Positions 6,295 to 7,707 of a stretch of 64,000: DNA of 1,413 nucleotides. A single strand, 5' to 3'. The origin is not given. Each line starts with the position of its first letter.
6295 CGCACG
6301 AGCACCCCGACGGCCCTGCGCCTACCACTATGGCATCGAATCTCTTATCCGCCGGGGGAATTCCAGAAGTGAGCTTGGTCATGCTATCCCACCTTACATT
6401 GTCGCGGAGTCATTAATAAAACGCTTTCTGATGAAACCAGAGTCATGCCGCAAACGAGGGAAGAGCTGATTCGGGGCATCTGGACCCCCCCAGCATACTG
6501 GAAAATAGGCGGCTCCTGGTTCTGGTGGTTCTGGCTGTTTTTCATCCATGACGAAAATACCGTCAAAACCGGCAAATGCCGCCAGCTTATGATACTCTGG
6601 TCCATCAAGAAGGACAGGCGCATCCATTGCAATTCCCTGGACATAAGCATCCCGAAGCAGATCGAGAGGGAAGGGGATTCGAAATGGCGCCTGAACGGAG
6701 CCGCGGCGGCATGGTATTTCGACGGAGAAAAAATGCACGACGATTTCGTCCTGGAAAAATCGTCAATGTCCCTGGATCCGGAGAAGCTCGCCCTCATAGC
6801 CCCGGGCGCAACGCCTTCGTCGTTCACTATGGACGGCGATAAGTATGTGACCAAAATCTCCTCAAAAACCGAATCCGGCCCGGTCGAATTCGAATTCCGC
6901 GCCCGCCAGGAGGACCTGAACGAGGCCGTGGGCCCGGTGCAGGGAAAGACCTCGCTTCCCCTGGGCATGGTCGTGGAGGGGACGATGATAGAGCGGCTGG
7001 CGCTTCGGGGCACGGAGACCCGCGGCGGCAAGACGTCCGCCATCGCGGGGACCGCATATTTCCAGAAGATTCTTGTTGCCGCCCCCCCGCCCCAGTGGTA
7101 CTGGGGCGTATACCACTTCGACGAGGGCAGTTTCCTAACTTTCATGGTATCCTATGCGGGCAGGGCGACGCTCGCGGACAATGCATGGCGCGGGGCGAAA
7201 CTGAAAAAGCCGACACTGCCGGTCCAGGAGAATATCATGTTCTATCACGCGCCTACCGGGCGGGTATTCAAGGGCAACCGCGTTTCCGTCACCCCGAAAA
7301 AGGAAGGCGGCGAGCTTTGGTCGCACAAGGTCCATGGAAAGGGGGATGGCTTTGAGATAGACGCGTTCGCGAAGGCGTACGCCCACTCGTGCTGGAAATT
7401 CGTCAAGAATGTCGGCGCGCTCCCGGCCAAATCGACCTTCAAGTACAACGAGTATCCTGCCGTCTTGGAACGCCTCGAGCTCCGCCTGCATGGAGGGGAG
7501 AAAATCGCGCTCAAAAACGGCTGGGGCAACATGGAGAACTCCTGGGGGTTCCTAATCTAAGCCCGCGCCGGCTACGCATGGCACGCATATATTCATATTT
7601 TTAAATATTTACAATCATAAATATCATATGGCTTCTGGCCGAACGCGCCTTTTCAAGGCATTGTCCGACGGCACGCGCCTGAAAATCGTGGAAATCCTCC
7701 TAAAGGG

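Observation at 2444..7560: RuBisCO followed by two paralogous CrtC/AttH-like proteins bracketing a geranylgeranyl-reductase-family flavoprotein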

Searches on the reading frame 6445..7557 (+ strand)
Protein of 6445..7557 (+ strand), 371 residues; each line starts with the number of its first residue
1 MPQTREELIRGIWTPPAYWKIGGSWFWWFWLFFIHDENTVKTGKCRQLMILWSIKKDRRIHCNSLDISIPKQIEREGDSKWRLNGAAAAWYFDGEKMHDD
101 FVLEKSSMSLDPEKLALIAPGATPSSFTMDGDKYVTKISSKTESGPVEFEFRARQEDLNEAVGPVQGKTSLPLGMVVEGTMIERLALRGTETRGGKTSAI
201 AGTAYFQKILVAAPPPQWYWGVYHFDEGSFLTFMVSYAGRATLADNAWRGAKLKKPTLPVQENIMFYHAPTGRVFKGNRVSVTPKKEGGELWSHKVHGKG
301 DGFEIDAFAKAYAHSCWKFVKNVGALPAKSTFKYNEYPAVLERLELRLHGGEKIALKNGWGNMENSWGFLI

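Call 4: search_protein_families(library=pfam, proteins=[window:6445-7557:+], max_evalue=1)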
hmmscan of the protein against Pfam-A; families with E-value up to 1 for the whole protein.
window:6445-7557:+ (371 aa): 0 families

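Call 5: search_protein_families(library=ncbifam, proteins=[window:6445-7557:+], max_evalue=1)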
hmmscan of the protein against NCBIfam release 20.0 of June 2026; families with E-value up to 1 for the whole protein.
window:6445-7557:+ (371 aa): 0 families

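Call 6: search_solved_structures(query=window:6445-7557:+, max_evalue=10)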
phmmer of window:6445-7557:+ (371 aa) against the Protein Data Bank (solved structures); distinct sequences matched with E-value up to 10: 7.
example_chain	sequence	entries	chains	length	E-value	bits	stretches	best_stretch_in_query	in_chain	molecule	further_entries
3zkq_D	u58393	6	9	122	0.56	12.6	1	213-283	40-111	XA4813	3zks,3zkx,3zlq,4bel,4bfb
9b7u_H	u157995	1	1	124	0.62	12.4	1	212-274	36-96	Fab3-4 heavy chain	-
7d5u_D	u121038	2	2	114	0.64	12.4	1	213-283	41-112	xaperone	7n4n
6jsz_D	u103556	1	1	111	0.7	12.2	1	213-283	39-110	XAPERONE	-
7d5b_D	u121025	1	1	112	0.72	12.2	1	213-283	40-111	XAPERONE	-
7f1g_D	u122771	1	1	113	0.73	12.2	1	213-283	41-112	XAPERONE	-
9e2g_2L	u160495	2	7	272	1.5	11.2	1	56-96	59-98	MC5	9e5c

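Call 8: find_homologous_proteins(query=window:6445-7557:+, max_evalue=0.001)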
Query window:6445-7557:+ (371 aa): 164 proteins with E <= 0.001 among 5411 candidates; the best 120 are listed.
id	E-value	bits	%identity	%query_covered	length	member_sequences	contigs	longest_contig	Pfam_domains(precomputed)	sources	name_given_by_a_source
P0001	1.3e-258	876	100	100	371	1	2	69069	-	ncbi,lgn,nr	ncbi:hypothetical protein L0Y65_00965 [Candidatus Micrarchaeota archaeon]|nr:hypothetical protein [C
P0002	2.9e-206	703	80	100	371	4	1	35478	-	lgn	-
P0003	3.4e-198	677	77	100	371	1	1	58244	-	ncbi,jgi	jgi:hypothetical protein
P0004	1.2e-193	662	75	100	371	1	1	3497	-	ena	-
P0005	1.5e-191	655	74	100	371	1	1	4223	-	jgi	jgi:hypothetical protein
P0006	1.1e-190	652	73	100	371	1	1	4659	-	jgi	jgi:hypothetical protein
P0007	1.4e-190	652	73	100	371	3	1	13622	-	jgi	jgi:hypothetical protein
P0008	4.8e-189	647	73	100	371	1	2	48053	-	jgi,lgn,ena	-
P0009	1.2e-184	632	71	100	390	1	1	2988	-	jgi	jgi:hypothetical protein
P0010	6.2e-182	623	70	100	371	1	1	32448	-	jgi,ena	-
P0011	7.2e-181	620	70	99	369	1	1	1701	-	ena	-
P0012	7.6e-178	610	68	100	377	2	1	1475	-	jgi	jgi:hypothetical protein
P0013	1.3e-177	609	68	99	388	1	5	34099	-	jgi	jgi:hypothetical protein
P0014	5.8e-176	604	67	100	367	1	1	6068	-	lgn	-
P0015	7.1e-176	603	69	100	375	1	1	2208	-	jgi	jgi:hypothetical protein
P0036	8.5e-161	554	62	99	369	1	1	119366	-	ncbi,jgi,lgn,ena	ncbi:MAG: hypothetical protein WCY41_02410 [Candidatus Micrarchaeia archaeon]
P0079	3.7e-124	433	54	100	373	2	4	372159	-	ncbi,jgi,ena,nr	ncbi:hypothetical protein COU37_03655 [Candidatus Micrarchaeota archaeon CG10_big_fil_rev_8_21_14_0_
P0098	1.9e-84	302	40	100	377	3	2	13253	-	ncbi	ncbi:MAG: hypothetical protein QXD43_05945 [Candidatus Aenigmatarchaeota archaeon]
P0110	1.1e-47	181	35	88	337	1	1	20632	-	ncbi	ncbi:MAG: hypothetical protein ABH950_07805 [Candidatus Altiarchaeota archaeon]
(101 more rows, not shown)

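Call 14: find_encoding_contigs(protein=P0079, flank=10000, max_places=2)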
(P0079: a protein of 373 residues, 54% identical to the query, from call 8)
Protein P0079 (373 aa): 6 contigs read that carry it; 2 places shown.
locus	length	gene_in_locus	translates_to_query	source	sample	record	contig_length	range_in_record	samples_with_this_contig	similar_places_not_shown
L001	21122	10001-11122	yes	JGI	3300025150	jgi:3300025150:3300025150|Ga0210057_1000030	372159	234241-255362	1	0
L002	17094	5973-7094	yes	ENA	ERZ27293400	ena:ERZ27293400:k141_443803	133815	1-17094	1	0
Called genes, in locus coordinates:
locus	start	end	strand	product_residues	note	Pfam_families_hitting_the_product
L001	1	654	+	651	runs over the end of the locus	PF02518:HATPase_c, PF00204:DNA_gyraseB, PF01751:Toprim, PF00986:DNA_gyraseB_C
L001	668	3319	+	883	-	PF00521:DNA_topoisoIV, PF03989:DNA_gyraseA_C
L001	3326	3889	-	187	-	PF02545:Maf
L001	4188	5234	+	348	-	PF13207:AAA_17 (weak), PF13238:AAA_18, PF00383:dCMP_cyt_deam_1, PF14437:MafB19-deam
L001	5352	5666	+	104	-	PF01906:YbjQ_1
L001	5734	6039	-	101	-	-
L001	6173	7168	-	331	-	-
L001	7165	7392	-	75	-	-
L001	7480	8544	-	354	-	-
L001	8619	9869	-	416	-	PF00890:FAD_binding_2 (faint), PF01134:GIDA (weak), PF01266:DAO (weak), PF01494:FAD_binding_3, PF03486:HI0933_like (weak), PF12831:FAD_oxidored, PF13450:NAD_binding_8 (weak), PF22578:GGR_cat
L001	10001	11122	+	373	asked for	-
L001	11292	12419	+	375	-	-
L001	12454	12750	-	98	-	-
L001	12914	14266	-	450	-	-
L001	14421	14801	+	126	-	-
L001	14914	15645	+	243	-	-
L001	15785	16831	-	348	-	-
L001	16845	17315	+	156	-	-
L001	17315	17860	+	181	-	-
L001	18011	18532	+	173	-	-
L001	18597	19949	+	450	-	PF00316:FBPase, PF18913:FBPase_C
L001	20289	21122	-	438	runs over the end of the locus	-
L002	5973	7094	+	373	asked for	-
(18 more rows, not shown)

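Call 15: find_encoding_contigs(protein=P0036, flank=10000, max_places=2)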
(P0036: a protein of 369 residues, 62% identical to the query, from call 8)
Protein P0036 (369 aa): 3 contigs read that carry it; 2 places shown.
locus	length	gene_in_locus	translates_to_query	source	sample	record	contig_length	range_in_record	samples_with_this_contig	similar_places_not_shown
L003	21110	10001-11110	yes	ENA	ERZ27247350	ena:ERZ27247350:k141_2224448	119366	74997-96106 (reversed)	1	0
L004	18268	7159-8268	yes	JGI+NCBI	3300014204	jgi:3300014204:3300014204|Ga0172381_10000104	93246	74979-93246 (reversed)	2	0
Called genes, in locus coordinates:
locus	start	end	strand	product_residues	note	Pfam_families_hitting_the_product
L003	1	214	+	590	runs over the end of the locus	PF04675:DNA_ligase_A_N, PF01068:DNA_ligase_A_M, PF04679:DNA_ligase_A_C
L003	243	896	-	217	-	-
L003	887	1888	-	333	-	PF01699:Na_Ca_ex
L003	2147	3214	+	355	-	PF00091:Tubulin, PF12327:FtsZ_C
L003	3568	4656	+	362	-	PF00091:Tubulin, PF12327:FtsZ_C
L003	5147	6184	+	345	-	PF00091:Tubulin, PF12327:FtsZ_C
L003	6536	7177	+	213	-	PF01902:Diphthami_syn_2_N, PF24167:DUF7411 (weak), PF28410:Diphthami_syn_2_C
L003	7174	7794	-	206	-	-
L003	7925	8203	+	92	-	PF13510:Fer2_4, PF00111:Fer2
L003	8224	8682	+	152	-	PF00339:Arrestin_N, PF02752:Arrestin_C (faint)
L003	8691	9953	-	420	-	PF00890:FAD_binding_2 (weak), PF01134:GIDA (weak), PF01266:DAO (weak), PF01494:FAD_binding_3, PF13450:NAD_binding_8 (weak), PF22578:GGR_cat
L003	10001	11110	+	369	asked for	-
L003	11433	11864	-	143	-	-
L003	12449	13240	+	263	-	-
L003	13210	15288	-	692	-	PF12051:DUF3533, PF12698:ABC2_membrane_3 (weak)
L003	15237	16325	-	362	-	-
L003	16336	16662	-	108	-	PF03551:PadR (weak)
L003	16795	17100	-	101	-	PF00338:Ribosomal_S10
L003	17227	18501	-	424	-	PF00009:GTP_EFTU, PF01926:MMR_HSR1 (faint), PF03144:GTP_EFTU_D2, PF03143:GTP_EFTU_D3, PF22594:GTP-eEF1A_C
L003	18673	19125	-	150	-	PF10869:DUF2666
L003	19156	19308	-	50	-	-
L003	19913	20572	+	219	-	PF03703:bPH_2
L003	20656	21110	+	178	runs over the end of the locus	PF01814:Hemerythrin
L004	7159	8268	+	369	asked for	-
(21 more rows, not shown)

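Call 16: predict_structure(alignment_id=A1)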
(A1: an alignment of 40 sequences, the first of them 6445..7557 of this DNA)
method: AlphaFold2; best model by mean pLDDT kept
length: 371 residues; sequences in the alignment: 40
mean_pLDDT: 94.0   pTM: 0.93
mean pLDDT of the five models: 94.0, 93.9, 93.8, 93.7, 93.3
residues with pLDDT >= 90: 305; 70-90: 62; 50-70: 4; < 50: 0
segments of 3 or more residues with pLDDT < 50: none
pLDDT, mean of each block of 10 residues (from residue 1): 89 92 95 98 98 95 94 94 97 94 96 97 96 97 91 97 93 90 98 96 98 91 98 91 75 81 97 98 94 97 98 96 84 96 97 98 92 74
secondary structure, 60 per line:
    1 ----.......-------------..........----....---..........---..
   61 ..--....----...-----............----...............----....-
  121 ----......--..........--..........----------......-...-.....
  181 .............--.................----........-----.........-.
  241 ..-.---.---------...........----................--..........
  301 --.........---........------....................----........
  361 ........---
elements in order: H5-11 E25-34 H39-42 E46-55 E59-62 E65-68 E73-75 E81-92 E97-111 E116-119 E125-130 E133-142 E145-154 E165-170 E176-193 E196-212 E217-224 E230-238 E258-268 E273-288 E291-300 E303-311 E315-322 E329-348 E353-368

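Call 18: fold_search(model_id=the predicted structure, library=pdb)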
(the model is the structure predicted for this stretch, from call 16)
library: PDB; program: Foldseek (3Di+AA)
matches with E <= 10: 1117; with E <= 0.001: 12
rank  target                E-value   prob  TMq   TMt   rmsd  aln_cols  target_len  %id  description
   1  2ich_A                1.2e-07  1.00  0.49  0.56   7.6       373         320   12  CRYSTAL STRUCTURE OF A PUTATIVE ATTH (NE1406) FROM NITROSOMONAS EUROPAEA AT 2.00 A RESOLUTION (released 2006-10-03)
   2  2ich_B                1.6e-07  1.00  0.50  0.56   8.0       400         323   12  CRYSTAL STRUCTURE OF A PUTATIVE ATTH (NE1406) FROM NITROSOMONAS EUROPAEA AT 2.00 A RESOLUTION (released 2006-10-03)
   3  7e5v_C                8.6e-07  1.00  0.46  0.45   9.4       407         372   10  Crystal structure of Phm7 in complex with inhibitor (released 2021-06-30)
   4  7e5u_C                9.9e-07  1.00  0.44  0.43  10.0       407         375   10  Crystal structure of Phm7 (released 2021-06-30)
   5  7a0q_A                1.0e-06  1.00  0.42  0.46   8.8       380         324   10  Crystal structure of kievitone hydratase from Nectria haematococca (C2 SG) (released 2021-08-18)
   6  7e5t_A                1.2e-06  1.00  0.48  0.48   8.2       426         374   10  Crystal structure of Fsa2 (released 2021-06-30)
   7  7a0t_A                1.4e-06  1.00  0.43  0.48   7.9       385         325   11  Crystal structure of kievitone hydratase from Nectria haematococca (P21 SG) (released 2021-08-18)
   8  7dmo_A                1.7e-06  1.00  0.40  0.40  11.3       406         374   11  Crystal structures of two pericyclases catalyzing [4+2] cycloadditions (released 2021-10-06)
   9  7e5u_A                3.2e-06  1.00  0.39  0.39  10.8       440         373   10  Crystal structure of Phm7 (released 2021-06-30)
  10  7dmo_F                3.4e-06  1.00  0.44  0.43   9.2       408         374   10  Crystal structures of two pericyclases catalyzing [4+2] cycloadditions (released 2021-10-06)
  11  7dmo_C                3.5e-06  1.00  0.41  0.40  10.6       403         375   11  Crystal structures of two pericyclases catalyzing [4+2] cycloadditions (released 2021-10-06)
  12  2x4m_C                5.5e-04  0.69  0.15  0.19  20.4       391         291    7  Yersinia Pestis Plasminogen Activator Pla (released 2010-07-28)
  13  2fgq                  1.1e-03  0.77  0.19  0.21  16.6       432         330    8  High resolution X-ray structure of Omp32 in complex with malate (released 2006-01-31)
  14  1e54_A                2.2e-03  0.72  0.19  0.21  16.2       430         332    8  Anion-selective porin from Comamonas acidovorans (released 2001-07-12)
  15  2x4m_B                2.2e-03  0.60  0.16  0.20  19.9       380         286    7  Yersinia Pestis Plasminogen Activator Pla (released 2010-07-28)
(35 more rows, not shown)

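Call 20: find_encoding_contigs(protein=P0098, flank=10000, max_places=2)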
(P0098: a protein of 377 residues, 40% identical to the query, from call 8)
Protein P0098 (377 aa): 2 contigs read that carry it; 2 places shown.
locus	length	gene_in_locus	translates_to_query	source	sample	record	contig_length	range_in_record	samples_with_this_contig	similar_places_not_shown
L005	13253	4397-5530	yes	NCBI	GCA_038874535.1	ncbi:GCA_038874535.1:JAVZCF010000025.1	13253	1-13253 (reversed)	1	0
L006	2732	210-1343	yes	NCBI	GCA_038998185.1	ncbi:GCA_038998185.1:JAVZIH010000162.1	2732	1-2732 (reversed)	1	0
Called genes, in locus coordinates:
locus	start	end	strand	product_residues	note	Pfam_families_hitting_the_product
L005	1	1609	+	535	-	PF13589:HATPase_c_3 (weak), PF01119:DNA_mis_repair, PF08676:MutL_C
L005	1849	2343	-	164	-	-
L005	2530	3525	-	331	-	PF00494:SQS_PSY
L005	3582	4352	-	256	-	PF03447:NAD_binding_3, PF01958:Asp_DH_C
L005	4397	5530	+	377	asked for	-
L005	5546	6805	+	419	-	PF00890:FAD_binding_2 (faint), PF01266:DAO (faint), PF01494:FAD_binding_3, PF07992:Pyr_redox_2 (weak), PF12831:FAD_oxidored (faint), PF13450:NAD_binding_8 (faint), PF22578:GGR_cat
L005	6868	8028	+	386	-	-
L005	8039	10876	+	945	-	PF00004:AAA (faint), PF13401:AAA_22 (faint)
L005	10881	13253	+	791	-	?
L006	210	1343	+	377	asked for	-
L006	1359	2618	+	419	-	PF00890:FAD_binding_2 (faint), PF01266:DAO (faint), PF01494:FAD_binding_3, PF07992:Pyr_redox_2 (weak), PF12831:FAD_oxidored (faint), PF13450:NAD_binding_8 (faint), PF22578:GGR_cat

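Call 21: find_encoding_contigs(protein=P0110, flank=10000, max_places=2)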
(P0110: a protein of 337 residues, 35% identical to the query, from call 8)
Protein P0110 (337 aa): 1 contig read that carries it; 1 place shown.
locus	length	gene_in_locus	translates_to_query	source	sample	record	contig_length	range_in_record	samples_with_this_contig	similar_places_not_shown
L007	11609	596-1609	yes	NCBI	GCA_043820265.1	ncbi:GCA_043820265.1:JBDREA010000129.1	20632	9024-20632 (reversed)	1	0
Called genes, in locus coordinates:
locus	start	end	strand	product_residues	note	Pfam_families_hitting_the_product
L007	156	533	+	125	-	PF01050:MannoseP_isomer, PF07883:Cupin_2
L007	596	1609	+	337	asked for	-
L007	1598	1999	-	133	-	-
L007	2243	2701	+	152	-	PF02752:Arrestin_C, PF00339:Arrestin_N (weak)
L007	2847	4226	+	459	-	PF11617:Cu-binding_MopE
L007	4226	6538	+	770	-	-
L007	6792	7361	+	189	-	PF00352:TBP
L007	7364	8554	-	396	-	PF02655:ATP-grasp_3, PF02786:CPSase_L_D2, PF15632:ATPgrasp_Ter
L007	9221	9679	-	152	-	-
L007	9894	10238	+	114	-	PF02661:Fic (faint)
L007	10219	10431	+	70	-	-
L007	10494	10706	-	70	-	-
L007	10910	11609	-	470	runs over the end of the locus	PF04055:Radical_SAM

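Call 22: find_encoding_contigs(protein=P0001, flank=10000, max_places=2)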
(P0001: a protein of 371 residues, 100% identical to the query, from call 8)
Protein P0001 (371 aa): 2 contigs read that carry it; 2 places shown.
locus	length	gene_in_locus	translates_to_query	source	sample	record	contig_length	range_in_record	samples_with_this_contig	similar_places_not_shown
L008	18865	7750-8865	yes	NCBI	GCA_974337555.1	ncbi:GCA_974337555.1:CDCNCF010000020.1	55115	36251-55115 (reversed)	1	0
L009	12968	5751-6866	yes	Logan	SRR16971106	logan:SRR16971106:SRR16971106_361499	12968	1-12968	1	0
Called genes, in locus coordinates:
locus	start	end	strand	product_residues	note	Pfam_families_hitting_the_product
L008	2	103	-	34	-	?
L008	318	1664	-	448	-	PF13005:zf-IS66 (weak), PF03050:DDE_Tnp_IS66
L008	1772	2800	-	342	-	PF02646:RmuC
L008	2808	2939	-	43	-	-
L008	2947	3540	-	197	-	PF02661:Fic (weak)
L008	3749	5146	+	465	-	PF02788:RuBisCO_large_N, PF00016:RuBisCO_large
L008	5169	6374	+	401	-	-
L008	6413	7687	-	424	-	PF01494:FAD_binding_3, PF00890:FAD_binding_2 (weak), PF01134:GIDA (weak), PF01266:DAO (weak), PF13450:NAD_binding_8 (weak), PF22578:GGR_cat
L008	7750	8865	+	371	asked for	-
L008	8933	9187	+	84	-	PF01022:HTH_5, PF12840:HTH_20 (faint)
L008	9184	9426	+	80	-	PF13192:Thioredoxin_3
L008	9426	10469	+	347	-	PF03773:ArsP_1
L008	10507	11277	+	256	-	PF02673:BacA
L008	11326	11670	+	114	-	PF07784:DUF1622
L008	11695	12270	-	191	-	PF02659:Mntp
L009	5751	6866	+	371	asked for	-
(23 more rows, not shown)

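Call 24: search_solved_structures(query=A1, max_evalue=10, show_alignments=3)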
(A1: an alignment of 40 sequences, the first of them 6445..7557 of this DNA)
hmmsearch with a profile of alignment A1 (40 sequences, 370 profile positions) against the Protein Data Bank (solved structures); distinct sequences matched with E-value up to 10: 0.
